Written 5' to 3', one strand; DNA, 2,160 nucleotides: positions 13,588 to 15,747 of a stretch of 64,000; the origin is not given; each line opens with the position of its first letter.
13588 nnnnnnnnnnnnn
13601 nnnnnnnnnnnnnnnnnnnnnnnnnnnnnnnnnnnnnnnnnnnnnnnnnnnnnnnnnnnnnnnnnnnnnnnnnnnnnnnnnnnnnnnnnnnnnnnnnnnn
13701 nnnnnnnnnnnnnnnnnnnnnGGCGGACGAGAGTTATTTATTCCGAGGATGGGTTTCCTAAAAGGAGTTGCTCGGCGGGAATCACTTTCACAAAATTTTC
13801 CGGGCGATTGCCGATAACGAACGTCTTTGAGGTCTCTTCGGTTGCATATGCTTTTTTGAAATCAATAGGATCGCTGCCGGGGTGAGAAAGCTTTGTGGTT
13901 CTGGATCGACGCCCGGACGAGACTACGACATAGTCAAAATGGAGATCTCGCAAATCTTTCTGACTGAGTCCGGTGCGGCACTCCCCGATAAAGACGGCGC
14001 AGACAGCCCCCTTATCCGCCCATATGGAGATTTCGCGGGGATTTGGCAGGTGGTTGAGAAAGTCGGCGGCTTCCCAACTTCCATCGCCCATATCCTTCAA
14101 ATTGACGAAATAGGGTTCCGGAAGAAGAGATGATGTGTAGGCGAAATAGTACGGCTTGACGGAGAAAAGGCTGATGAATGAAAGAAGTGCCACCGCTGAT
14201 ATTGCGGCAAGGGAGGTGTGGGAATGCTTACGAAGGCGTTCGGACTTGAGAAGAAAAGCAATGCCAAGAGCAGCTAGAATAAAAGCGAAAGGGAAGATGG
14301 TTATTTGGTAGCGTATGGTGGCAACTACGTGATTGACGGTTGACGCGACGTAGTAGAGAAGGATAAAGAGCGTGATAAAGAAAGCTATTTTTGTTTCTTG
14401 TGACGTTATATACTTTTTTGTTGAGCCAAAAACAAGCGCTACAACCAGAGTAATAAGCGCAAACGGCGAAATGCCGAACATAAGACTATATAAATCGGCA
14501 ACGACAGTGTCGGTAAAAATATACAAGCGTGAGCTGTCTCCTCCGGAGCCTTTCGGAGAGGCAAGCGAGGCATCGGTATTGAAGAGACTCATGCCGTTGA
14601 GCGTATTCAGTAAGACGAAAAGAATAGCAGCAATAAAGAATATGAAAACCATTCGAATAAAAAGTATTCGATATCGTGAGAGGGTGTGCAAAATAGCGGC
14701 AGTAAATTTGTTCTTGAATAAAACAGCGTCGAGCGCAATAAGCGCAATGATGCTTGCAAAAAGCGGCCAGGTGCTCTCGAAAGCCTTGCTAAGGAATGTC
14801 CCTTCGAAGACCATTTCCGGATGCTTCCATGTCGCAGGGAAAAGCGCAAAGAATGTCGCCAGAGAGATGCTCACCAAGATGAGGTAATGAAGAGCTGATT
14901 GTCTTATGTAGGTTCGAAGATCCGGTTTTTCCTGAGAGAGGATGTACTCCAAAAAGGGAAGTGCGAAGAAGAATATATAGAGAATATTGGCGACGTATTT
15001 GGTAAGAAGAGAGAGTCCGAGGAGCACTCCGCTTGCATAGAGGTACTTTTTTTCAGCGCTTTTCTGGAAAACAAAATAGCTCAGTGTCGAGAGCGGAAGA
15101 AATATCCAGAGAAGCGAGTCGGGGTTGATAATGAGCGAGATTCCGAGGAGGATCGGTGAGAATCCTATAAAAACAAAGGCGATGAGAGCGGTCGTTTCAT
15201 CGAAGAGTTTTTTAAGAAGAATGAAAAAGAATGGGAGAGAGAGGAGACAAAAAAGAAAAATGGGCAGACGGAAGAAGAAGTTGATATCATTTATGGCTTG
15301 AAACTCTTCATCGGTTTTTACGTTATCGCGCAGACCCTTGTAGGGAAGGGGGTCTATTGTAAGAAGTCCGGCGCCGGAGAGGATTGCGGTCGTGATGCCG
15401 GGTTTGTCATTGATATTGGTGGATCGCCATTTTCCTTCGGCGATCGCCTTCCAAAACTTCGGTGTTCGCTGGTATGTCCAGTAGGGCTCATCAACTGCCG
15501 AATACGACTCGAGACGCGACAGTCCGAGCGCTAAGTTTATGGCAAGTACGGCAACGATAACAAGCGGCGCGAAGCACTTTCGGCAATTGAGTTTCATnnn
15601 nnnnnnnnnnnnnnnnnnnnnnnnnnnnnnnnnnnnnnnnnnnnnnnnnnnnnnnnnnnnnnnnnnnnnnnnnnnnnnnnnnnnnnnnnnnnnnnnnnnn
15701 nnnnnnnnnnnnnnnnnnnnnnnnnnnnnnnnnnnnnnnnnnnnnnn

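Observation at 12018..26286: A 14 kb envelope-glycosylation locus holding one DE-type GT-C gene, four tandem ArnT/PMT-like GT-C paralogs and a fifth-copy remnant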

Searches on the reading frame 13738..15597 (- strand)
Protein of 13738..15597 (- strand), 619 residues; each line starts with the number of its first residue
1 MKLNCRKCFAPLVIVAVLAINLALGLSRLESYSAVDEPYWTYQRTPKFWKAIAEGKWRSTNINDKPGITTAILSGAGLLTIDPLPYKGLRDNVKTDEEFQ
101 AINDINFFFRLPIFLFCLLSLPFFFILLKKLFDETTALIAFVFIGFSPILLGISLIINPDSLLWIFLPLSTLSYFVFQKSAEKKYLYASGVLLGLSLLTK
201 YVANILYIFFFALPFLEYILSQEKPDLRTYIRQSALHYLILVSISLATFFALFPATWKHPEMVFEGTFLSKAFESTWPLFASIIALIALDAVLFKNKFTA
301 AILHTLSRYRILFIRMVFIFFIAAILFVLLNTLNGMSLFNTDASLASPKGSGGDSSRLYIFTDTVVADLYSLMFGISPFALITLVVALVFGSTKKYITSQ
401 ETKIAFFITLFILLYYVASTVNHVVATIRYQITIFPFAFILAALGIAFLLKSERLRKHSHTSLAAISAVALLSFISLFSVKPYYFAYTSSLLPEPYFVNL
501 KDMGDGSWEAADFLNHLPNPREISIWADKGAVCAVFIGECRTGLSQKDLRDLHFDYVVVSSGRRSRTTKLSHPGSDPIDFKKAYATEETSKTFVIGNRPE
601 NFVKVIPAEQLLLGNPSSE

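Call 3: search_protein_families(library=pfam, proteins=[window:13738-15597:-], max_evalue=0.01)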
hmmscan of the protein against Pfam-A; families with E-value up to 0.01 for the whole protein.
window:13738-15597:- (619 aa): 2 families
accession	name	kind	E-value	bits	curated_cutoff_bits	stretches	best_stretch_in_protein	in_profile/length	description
PF13231.12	PMT_2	-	4.3e-12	47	26.1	1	107-245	22-152/160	Dolichyl-phosphate-mannose-protein mannosyltransferase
PF02366.24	PMT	-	8.1e-07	29.3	22.7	1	99-247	74-215/245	Dolichyl-phosphate-mannose-protein mannosyltransferase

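Call 4: search_protein_families(library=ncbifam, proteins=[window:13738-15597:-], max_evalue=0.01)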
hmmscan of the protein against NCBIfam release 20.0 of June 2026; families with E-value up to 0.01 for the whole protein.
window:13738-15597:- (619 aa): 1 family
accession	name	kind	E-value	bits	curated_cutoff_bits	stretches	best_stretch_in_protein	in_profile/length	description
TIGR03663.1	TIGR03663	subfamily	0.0077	15.3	126.25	0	99-479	63-370/435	flippase activity-associated protein Agl23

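Call 21: find_homologous_proteins(query=window:13738-15597:-, max_evalue=0.00001)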
Query window:13738-15597:- (619 aa): 466 proteins with E <= 0.00001 among 8000 candidates; the best 120 are listed.
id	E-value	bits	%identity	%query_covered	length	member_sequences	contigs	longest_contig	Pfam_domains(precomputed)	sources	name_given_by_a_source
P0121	0.0e+0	1305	96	100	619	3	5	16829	PF02366.25,PF13231.13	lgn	-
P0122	0.0e+0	1080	79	99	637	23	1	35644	PF02366.25,PF13231.13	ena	-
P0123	0.0e+0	1077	78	100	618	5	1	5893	PF02366.25,PF13231.13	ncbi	-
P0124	6.3e-284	961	70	99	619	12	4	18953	PF02366.25,PF13231.13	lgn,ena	-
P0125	9.4e-279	944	69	98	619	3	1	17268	PF02366.25,PF13231.13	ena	-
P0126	1.8e-276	937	68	100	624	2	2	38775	PF02366.25,PF13231.13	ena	-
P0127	1.3e-240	818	62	98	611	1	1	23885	PF02366.25,PF13231.13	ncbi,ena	-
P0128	1.9e-240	818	61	100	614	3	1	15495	PF02366.25,PF13231.13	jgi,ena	-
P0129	2.6e-239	814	61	98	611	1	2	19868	PF02366.25,PF13231.13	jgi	jgi:4-amino-4-deoxy-L-arabinose transferase-like glycosyltransferase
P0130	5.8e-238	810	60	98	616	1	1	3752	PF02366.25,PF13231.13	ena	-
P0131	7.8e-238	809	60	99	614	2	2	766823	PF02366.25,PF13231.13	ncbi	ncbi:MAG: glycosyltransferase family 39 protein [Candidatus Moraniibacteriota bacterium]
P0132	3.0e-237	807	61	98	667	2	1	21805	PF02366.25,PF13231.13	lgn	-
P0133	2.9e-236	804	61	100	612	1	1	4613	PF02366.25,PF13231.13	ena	-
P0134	5.3e-236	803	60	98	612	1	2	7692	PF02366.25,PF13231.13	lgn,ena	-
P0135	6.8e-236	803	60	100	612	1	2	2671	PF02366.25,PF13231.13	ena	-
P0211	5.1e-192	658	52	97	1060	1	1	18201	PF12708.13,PF02366.25,PF13231.13,PF00295.24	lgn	-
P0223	1.7e-188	646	52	97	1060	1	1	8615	PF02366.25,PF13231.13,PF00295.24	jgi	jgi:polygalacturonase/4-amino-4-deoxy-L-arabinose transferase-like glycosyltransferase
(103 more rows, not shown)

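Call 32: find_related_loci(query=A2, collection=genome_contigs, flank=10000)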
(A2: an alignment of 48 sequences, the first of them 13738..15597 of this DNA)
Query A2 (619 aa) in genome_contigs; peptide patterns used: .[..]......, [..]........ (x = any residue, [..] = any of these).
101 stretches matched a pattern; 81 encode a relative of the query (tblastn E <= 1e-3); the best 80 are kept; 74 distinct loci.
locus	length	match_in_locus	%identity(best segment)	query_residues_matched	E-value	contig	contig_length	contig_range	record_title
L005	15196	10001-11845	79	1-613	0e+0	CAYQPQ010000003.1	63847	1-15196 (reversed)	MAG TPA_asm: uncultured Bdellovibrionales bacterium isolate SRP278252_co1_435 genome assembly, contig: NODE_563_length_6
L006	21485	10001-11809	62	1-607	0e+0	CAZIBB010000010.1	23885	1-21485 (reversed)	MAG TPA_asm: uncultured Bdellovibrionales bacterium isolate ERP113451_co1_58 genome assembly, contig: NODE_2397_length_2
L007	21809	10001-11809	60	1-605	0e+0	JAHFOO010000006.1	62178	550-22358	MAG: Candidatus Moraniibacteriota bacterium isolate nzgw505 NODE_356_length_62179_cov_4.929808, whole genome shotgun seq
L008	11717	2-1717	62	32-607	0e+0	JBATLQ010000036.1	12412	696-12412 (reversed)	MAG: Candidatus Moraniibacteriota bacterium isolate MFD10474_ilm_asm_bin3 k127_37984, whole genome shotgun sequence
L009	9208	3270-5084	59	1-605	0e+0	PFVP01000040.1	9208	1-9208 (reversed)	MAG: Candidatus Moranbacteria bacterium CG_4_9_14_3_um_filter_45_14 CG_4_9_14_3_um_filter_150_scaffold_8828_c, whole gen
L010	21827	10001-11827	60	1-611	0e+0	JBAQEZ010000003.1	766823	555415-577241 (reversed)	MAG: Candidatus Moraniibacteriota bacterium isolate MFD12003_ilm_asm_bin65 k127_11199, whole genome shotgun sequence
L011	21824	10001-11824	56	6-611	0e+0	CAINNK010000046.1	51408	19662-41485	uncultured bacterium isolate AM_bin-0953 genome assembly, contig: bin-0953:46/46, whole genome shotgun sequence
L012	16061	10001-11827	56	1-611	0e+0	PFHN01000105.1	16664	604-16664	MAG: Candidatus Moranbacteria bacterium CG_4_8_14_3_um_filter_41_13 CG_4_8_14_3_um_filter_scaffold_1047_c, whole genome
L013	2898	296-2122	55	3-609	0e+0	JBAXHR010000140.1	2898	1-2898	MAG: Candidatus Moraniibacteriota bacterium isolate ELA328 MAG328_140, whole genome shotgun sequence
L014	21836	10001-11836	52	6-619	0e+0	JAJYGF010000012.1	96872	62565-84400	MAG: bacterium isolate DBS1-3.bin117 NODE_293_length_96872_cov_1.86625, whole genome shotgun sequence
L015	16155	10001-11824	52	1-611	0e+0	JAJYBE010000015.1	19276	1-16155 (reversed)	MAG: bacterium isolate BP8.bin61 NODE_3859_length_19276_cov_1.599091, whole genome shotgun sequence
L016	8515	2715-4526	52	1-605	0e+0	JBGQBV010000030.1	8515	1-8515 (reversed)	MAG: Candidatus Paceibacteria bacterium isolate OBJ2_061818_110_56 k141_77893_length_8515_cov_8.0000, whole genome shotg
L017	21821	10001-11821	53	6-611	0e+0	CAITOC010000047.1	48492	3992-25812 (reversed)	MAG: Candidatus Moranbacteria bacterium isolate MJ130702B_bin-413 genome assembly, contig: bin-413:47/88, whole genome s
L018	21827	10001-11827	54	2-611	0e+0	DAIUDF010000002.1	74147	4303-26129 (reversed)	MAG TPA_asm: Candidatus Moraniibacteriota bacterium isolate CTOTU18587 NODE_304_length_74147_cov_9.407588, whole genome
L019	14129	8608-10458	50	4-613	0e+0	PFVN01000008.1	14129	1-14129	MAG: Candidatus Moranbacteria bacterium CG_4_9_14_3_um_filter_42_9 CG_4_9_14_3_um_filter_150_scaffold_4259_c, whole geno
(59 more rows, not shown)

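Call 48: predict_structure(alignment_id=A2)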
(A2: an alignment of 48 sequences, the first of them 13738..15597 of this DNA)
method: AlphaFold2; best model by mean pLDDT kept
length: 619 residues; sequences in the alignment: 48
mean_pLDDT: 85.1   pTM: 0.90
mean pLDDT of the five models: 85.1, 84.9, 84.6, 84.2, 82.0
residues with pLDDT >= 90: 311; 70-90: 221; 50-70: 81; < 50: 6
segments of 3 or more residues with pLDDT < 50: 1-3, 617-619
pLDDT, mean of each block of 10 residues (from residue 1): 64 96 91 65 57 62 59 64 74 90 85 92 97 96 95 83 92 97 97 87 86 95 90 95 94 79 78 75 90 91 93 96 97 88 71 69 90 94 97 93 97 89 72 94 96 72 90 86 79 84 76 95 90 89 77 87 81 78 92 87 92 62
secondary structure, 60 per line:
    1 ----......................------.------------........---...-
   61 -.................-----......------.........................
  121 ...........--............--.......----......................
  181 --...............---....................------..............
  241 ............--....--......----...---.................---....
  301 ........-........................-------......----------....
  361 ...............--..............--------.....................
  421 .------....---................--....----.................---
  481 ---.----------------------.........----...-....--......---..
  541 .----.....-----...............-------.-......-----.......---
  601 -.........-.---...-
elements in order: H5-26 H46-53 H62-78 H84-89 H96-131 H134-145 H148-154 H159-180 H183-197 H201-220 H227-252 H255-258 H261-266 H277-293 H297-308 H310-333 H341-346 H357-375 H378-391 H400-421 H428-431 H435-450 H453-456 H461-477 H507-515 E524-527 H530-535 E539-541 H546-550 E556-560 H561-570 H580-585 E591-594 E602-607

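Call 52: fold_search(model_id=the predicted structure, library=pdb)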
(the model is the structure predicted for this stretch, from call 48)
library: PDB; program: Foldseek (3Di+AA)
matches with E <= 10: 392; with E <= 0.001: 19
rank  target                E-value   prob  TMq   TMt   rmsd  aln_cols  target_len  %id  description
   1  8b6l_I                1.7e-06  1.00  0.42  0.38  13.4       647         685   15  Subtomogram average of the human Sec61-TRAP-OSTA-translocon (released 2022-12-07)
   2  7e9s_A                2.2e-06  1.00  0.43  0.33  12.9       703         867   10  Archaeal oligosaccharyltransferase AglB from Archaeoglobus fulgidus in complex with an inhibitory peptide and a dolich (released 2021-09-08)
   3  9n9j_I                2.2e-06  1.00  0.43  0.39  12.5       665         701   15  Structure of a GRP94 folding intermediate engaged with a CCDC134- and FKBP11-bound secretory translocon (released 2025-11-19)
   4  8agc_A                6.6e-06  1.00  0.45  0.41  12.5       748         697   12  Structure of yeast oligosaccharylransferase complex with lipid-linked oligosaccharide and non-acceptor peptide bound (released 2022-12-07)
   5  5gmy_A                7.2e-06  1.00  0.37  0.29  14.4       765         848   11  Crystal structure of the Archaeoglobus fulgidus oligosaccharyltransferase (O29867_ARCFU) tethered with an acceptor pep (released 2017-02-01)
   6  3wak                  9.7e-06  1.00  0.44  0.34  12.8       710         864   12  Crystal structure of the Archaeoglobus fulgidus oligosaccharyltransferase (O29867_ARCFU) in the apo form (released 2013-10-30)
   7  3waj                  1.3e-05  1.00  0.46  0.38  12.5       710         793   11  Crystal structure of the Archaeoglobus fulgidus oligosaccharyltransferase (O29867_ARCFU) complex with Zn and sulfate (released 2013-10-30)
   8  6s7o_A                1.3e-05  1.00  0.38  0.37  11.6       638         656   12  Cryo-EM structure of human oligosaccharyltransferase complex OST-A (released 2019-12-18)
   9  6ftg_5                1.8e-05  1.00  0.42  0.41  12.2       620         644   14  Subtomogram average of OST-containing ribosome-translocon complexes from canine rough microsomal membranes (released 2018-03-21)
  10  6s7t_A                3.3e-05  1.00  0.39  0.35  12.3       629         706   12  Cryo-EM structure of human oligosaccharyltransferase complex OST-B (released 2019-12-18)
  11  8age_A                4.8e-05  1.00  0.41  0.40  12.2       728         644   12  Structure of yeast oligosaccharylransferase complex with acceptor peptide bound (released 2022-12-07)
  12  6ezn_F                6.2e-05  1.00  0.39  0.38  14.6       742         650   12  Cryo-EM structure of the yeast oligosaccharyltransferase (OST) complex (released 2018-01-17)
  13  8agb_A                8.4e-05  1.00  0.37  0.36  11.8       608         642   13  Structure of yeast oligosaccharylransferase complex with lipid-linked oligosaccharide bound (released 2022-12-07)
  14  9s6t_A                1.1e-04  1.00  0.40  0.48   9.5       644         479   11  Ternary cryo-EM structure of chicken ALG12 with Dol25-PP-GlcNAc2Man7, Dol25-P-Man, and Fab (released 2026-03-18)
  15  5ezm                  1.9e-04  1.00  0.29  0.33  14.4       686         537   11  Crystal Structure of ArnT from Cupriavidus metallidurans in the apo state (released 2016-02-17)
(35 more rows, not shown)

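Call 53: search_protein_families(library=pfam, proteins=[L010:15389-15847:+, L010:15921-16847:-, L010:17028-17981:+, L010:18076-19287:-, L010:19287-20597:-, L010:20620-21561:-, L010:13538-15262:+], max_evalue=0.001)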
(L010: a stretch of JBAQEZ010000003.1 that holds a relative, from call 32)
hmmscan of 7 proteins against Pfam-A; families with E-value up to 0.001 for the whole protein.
L010:15389-15847:+ (152 aa): 0 families

L010:15921-16847:- (308 aa): 1 family
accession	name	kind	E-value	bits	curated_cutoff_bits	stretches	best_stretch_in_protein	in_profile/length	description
PF03706.18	LPG_synthase_TM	-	4.4e-36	125.3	33.4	1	10-292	4-295/302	Lysylphosphatidylglycerol synthase TM region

L010:17028-17981:+ (317 aa): 0 families

L010:18076-19287:- (403 aa): 8 families
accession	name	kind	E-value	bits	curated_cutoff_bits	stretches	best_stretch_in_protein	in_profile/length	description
PF00534.26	Glycos_transf_1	-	4.1e-44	150.6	26.4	1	214-375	10-170/172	Glycosyl transferases group 1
PF13692.12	Glyco_trans_1_4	-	2.7e-38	131.9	27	1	221-363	3-142/142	Glycosyl transferases group 1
PF13579.12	Glyco_trans_4_4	-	1.7e-16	61.4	29.7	1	30-202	1-158/158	Glycosyl transferase 4-like domain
PF13439.12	Glyco_transf_4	-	1.4e-15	58.2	28.5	1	30-206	2-169/170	Glycosyltransferase Family 4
PF20706.3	GT4-conflict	-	4.7e-11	42.7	26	1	184-388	163-383/385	Family 4 Glycosyltransferase in conflict systems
PF13524.12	Glyco_trans_1_2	-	3.2e-08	34.1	25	1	248-388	8-140/144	Glycosyl transferase-like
PF13477.12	Glyco_trans_4_2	-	5.8e-07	30.2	23.4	1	48-180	24-139/139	Glycosyl transferase 4-like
PF00982.27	Glyco_transf_20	-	5e-05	22.6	32.5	0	280-319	353-393/473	Glycosyltransferase family 20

L010:19287-20597:- (436 aa): 5 families
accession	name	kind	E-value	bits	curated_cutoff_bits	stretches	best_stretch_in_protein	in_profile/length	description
PF03721.20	UDPG_MGDP_dh_N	-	1.1e-67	227.7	27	1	1-185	1-187/187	UDP-glucose/GDP-mannose dehydrogenase family, NAD binding domain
PF00984.24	UDPG_MGDP_dh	-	2.4e-34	117.8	25.4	1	202-293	1-92/94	UDP-glucose/GDP-mannose dehydrogenase family, central domain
PF03720.21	UDPG_MGDP_dh_C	-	4.4e-33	114.2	30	1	318-420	1-102/103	UDP-glucose/GDP-mannose dehydrogenase family, UDP binding domain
PF03807.23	F420_oxidored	-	4e-06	27.8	21.6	0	2-85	1-68/94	NADP oxidoreductase coenzyme F420-dependent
PF03446.21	NAD_binding_2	-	3e-05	24.5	21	0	2-137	1-109/161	NAD binding domain of 6-phosphogluconate dehydrogenase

L010:20620-21561:- (313 aa): 2 families
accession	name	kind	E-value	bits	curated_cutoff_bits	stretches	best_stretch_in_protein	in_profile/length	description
PF00535.33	Glycos_transf_2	-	4.3e-34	118.3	23.3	1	9-166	1-166/168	Glycosyl transferase family 2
PF10111.15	Glyco_tranf_2_2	-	2.9e-06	27.4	27.3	1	9-95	1-91/276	Glycosyltransferase like family 2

L010:13538-15262:+ (574 aa): 1 family
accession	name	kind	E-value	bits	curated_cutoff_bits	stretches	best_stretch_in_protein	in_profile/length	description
PF13231.12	PMT_2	-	5.7e-05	23.8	26.1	1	79-235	4-158/160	Dolichyl-phosphate-mannose-protein mannosyltransferase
